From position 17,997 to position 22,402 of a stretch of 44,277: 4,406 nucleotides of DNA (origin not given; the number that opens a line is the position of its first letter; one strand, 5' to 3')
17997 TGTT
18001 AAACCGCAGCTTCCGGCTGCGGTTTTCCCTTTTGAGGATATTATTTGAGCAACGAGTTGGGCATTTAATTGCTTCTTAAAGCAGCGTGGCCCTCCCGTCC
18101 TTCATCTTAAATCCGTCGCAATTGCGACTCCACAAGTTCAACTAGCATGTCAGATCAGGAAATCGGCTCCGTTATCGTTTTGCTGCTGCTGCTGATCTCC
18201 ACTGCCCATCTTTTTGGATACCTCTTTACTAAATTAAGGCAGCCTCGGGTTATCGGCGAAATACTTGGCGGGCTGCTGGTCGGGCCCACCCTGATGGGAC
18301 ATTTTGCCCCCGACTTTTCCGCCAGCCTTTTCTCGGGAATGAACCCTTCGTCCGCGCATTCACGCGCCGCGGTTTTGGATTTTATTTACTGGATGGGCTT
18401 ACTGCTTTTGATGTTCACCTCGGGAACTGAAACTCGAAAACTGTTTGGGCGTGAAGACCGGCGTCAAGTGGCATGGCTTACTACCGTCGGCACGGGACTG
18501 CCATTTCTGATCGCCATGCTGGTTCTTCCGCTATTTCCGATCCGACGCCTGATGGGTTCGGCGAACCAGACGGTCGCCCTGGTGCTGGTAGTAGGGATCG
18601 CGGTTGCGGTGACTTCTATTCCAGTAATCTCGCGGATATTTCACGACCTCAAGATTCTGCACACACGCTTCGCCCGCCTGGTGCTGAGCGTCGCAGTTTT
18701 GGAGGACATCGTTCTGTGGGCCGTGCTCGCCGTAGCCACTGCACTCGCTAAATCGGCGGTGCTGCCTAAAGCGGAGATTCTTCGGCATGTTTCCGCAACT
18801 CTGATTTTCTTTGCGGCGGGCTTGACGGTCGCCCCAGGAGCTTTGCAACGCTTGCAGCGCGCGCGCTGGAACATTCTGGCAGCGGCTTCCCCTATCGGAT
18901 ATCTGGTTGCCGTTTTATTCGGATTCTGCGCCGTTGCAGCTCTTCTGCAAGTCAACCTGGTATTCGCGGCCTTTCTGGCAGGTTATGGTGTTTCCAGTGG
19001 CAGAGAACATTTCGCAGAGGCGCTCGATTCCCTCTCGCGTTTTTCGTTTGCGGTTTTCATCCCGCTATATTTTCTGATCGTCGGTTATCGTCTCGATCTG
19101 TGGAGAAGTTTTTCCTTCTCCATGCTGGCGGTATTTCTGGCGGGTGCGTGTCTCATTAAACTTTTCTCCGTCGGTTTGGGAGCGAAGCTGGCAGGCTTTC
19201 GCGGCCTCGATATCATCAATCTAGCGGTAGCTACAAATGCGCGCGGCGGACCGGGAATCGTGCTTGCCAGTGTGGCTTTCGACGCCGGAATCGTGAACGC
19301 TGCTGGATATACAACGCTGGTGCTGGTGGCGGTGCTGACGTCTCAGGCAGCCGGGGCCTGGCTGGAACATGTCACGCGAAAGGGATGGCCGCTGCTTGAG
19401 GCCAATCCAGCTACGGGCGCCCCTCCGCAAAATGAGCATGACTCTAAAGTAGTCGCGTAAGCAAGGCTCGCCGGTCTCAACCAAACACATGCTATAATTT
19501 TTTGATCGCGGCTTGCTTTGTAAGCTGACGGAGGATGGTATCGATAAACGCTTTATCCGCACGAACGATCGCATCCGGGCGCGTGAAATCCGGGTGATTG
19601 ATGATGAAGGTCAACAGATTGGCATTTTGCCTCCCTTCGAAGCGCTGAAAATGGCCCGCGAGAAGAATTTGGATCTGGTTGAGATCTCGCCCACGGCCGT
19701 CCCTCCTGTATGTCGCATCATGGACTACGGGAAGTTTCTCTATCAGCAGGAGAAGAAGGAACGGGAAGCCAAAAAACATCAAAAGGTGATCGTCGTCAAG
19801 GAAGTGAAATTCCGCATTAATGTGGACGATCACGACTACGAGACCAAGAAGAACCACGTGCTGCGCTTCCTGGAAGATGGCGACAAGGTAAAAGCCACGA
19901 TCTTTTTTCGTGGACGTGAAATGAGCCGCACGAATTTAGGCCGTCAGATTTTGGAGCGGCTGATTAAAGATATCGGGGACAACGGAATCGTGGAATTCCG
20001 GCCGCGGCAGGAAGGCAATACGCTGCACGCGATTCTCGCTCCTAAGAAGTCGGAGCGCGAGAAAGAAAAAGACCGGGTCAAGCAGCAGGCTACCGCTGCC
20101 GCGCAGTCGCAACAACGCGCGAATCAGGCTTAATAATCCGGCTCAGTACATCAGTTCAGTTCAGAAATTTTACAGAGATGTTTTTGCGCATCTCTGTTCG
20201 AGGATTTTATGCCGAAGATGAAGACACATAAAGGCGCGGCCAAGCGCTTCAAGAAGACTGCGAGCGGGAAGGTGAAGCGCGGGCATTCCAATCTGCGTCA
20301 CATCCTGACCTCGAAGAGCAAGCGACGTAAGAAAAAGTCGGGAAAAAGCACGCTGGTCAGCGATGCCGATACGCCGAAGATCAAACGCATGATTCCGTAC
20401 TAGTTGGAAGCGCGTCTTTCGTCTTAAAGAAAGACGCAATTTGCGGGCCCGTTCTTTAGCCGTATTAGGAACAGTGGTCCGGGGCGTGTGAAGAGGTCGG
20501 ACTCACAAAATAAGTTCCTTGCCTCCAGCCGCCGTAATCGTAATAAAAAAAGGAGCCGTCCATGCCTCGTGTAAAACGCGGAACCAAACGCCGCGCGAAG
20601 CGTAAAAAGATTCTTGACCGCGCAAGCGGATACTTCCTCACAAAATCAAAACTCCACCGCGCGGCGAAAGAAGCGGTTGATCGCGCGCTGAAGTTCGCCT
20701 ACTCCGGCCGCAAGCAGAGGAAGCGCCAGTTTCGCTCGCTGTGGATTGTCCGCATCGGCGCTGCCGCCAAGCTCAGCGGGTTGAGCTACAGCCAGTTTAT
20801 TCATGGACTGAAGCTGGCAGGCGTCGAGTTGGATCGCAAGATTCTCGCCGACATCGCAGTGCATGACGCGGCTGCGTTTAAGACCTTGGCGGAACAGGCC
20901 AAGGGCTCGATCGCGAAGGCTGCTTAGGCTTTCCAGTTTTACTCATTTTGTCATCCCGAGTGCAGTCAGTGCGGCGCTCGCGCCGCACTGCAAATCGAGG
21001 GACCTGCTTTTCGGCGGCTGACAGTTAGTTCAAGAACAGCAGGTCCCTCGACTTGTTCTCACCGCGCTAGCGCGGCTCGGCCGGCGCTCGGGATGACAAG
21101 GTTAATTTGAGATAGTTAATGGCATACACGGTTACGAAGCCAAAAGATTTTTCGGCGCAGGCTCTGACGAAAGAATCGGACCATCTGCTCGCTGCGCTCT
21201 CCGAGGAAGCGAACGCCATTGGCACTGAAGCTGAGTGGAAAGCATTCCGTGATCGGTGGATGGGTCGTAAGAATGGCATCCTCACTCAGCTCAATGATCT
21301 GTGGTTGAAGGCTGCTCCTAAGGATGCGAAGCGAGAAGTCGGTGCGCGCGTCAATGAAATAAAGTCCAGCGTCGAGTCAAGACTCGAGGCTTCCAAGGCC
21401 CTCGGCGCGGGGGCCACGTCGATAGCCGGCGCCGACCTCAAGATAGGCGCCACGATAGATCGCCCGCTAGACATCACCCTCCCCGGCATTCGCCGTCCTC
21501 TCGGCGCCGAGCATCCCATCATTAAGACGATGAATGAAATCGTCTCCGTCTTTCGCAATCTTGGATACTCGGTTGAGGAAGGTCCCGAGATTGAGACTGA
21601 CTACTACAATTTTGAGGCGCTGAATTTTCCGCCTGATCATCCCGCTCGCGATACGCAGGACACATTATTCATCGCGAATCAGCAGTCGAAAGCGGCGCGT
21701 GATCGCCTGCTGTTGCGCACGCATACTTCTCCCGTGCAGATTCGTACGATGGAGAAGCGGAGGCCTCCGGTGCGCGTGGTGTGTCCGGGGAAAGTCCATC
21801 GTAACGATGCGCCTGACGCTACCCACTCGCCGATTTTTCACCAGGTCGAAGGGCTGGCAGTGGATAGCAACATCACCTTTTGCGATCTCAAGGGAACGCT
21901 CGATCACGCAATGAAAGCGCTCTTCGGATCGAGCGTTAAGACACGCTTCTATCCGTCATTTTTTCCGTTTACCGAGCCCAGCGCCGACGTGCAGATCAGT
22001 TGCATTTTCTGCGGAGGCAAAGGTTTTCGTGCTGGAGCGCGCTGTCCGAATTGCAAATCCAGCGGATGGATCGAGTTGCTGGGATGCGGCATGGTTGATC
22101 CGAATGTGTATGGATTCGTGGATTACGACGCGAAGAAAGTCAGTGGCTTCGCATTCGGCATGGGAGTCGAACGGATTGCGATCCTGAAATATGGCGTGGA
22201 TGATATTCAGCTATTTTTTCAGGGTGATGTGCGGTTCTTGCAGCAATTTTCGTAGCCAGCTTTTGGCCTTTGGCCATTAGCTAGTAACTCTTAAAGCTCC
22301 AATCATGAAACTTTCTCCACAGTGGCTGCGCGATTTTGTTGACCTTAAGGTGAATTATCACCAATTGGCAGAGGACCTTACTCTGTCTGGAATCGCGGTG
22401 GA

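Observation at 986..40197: Superfamily of 30-65 nt structured intergenic elements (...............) with compensatory covariation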

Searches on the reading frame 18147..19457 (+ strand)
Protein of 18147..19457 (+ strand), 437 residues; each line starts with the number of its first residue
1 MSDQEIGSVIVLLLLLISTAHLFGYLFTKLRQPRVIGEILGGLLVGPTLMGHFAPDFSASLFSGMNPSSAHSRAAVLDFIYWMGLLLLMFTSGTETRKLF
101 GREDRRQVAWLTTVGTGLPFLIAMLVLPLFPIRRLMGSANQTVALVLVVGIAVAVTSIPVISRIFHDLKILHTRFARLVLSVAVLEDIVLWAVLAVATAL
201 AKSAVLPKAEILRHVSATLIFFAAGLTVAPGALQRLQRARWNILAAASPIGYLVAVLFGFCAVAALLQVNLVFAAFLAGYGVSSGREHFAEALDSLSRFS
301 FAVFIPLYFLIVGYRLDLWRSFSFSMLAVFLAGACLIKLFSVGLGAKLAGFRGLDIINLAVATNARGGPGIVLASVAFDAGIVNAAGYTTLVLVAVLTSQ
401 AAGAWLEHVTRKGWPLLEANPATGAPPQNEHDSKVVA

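Call 9: find_encoding_contigs(protein=window:18147-19457:+, flank=10000, max_places=6)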
Protein window:18147-19457:+ (437 aa): no gene with exactly this product is on record in the collection.

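Call 88: search_protein_families(library=pfam, proteins=[window:18147-19457:+], max_evalue=0.00001)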
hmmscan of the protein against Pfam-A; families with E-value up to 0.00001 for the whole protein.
window:18147-19457:+ (437 aa): 1 family
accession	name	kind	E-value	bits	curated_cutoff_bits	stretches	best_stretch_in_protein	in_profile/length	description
PF00999.27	Na_H_Exchanger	-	2.3e-36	125.9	26.2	1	18-411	2-374/375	Sodium/hydrogen exchanger, transmembrane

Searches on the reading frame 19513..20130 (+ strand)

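Call 88: search_protein_families(library=pfam, proteins=[window:19513-20130:+], max_evalue=0.00001)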
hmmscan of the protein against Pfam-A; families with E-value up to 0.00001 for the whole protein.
window:19513-20130:+ (206 aa): 2 families
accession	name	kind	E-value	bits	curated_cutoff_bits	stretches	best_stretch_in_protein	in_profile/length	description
PF05198.21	IF3_N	-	5.7e-35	119.7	26.9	1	17-86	1-70/70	Translation initiation factor IF-3, N-terminal domain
PF00707.27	IF3_C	-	2.4e-31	108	34.8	1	93-178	1-86/86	Translation initiation factor IF-3, C-terminal domain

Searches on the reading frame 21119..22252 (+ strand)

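Call 88: search_protein_families(library=pfam, proteins=[window:21119-22252:+], max_evalue=0.00001)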
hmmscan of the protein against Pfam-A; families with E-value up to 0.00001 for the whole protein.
window:21119-22252:+ (378 aa): 2 families
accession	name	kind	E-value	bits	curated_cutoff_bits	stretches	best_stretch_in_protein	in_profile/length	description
PF01409.25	tRNA-synt_2d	-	1.4e-97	326.5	19.8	1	117-377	2-246/246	tRNA synthetases class II core domain (F)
PF02912.23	Phe_tRNA-synt_N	-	4.1e-08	33.5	22.3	1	36-94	2-58/69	Aminoacyl tRNA synthetase class II, N-terminal domain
